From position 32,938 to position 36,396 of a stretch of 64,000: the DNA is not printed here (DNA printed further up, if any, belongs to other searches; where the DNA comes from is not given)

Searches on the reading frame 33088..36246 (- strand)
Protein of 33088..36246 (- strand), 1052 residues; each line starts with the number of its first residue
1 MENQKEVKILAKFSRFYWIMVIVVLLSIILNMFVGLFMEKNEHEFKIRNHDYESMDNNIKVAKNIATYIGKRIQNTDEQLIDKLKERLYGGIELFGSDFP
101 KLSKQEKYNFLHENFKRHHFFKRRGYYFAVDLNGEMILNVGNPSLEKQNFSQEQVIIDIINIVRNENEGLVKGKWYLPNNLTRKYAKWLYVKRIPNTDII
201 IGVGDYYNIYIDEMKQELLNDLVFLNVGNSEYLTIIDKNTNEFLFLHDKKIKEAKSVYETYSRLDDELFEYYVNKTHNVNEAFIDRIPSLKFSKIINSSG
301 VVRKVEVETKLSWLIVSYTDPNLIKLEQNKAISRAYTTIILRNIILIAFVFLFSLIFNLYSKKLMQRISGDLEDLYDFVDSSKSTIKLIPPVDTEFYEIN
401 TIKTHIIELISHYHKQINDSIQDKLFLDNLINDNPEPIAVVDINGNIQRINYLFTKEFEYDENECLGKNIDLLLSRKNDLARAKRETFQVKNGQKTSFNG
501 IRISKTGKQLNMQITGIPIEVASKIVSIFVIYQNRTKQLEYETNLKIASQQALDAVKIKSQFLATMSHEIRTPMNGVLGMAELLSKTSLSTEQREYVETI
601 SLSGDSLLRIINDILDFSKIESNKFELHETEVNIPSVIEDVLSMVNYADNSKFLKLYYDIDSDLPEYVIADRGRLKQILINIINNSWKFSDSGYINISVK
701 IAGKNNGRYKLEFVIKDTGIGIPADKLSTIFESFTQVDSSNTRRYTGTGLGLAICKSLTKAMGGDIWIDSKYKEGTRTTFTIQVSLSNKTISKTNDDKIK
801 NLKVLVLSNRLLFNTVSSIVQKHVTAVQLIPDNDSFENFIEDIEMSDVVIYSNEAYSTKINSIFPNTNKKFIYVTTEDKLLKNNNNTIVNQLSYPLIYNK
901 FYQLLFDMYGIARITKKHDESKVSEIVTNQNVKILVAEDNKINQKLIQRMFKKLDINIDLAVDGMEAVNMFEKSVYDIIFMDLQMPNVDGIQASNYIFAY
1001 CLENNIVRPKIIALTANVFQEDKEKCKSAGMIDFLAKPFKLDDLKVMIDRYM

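Call 12: search_protein_families(library=pfam, max_evalue=0.000001, proteins=[window:33088-36246:-])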
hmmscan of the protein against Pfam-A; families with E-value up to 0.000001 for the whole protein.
window:33088-36246:- (1052 aa): 5 families
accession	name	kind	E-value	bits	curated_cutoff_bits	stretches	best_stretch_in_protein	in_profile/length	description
PF02518.31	HATPase_c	-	3.1e-27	95.6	26.4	1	671-784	2-109/111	Histidine kinase-, DNA gyrase B-, and HSP90-like ATPase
PF08269.17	dCache_2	-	9.9e-25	87.7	26.5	1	49-284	18-259/298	Cache domain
PF00512.31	HisKA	-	4.8e-24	84.6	26.9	1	559-622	2-65/66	His Kinase A (phospho-acceptor) domain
PF00072.30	Response_reg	-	1.3e-22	80.4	30.2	1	934-1048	1-110/111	Response regulator receiver domain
PF17200.10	sCache_2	-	8.6e-09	35.9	25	1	121-216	51-151/155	Single Cache domain 2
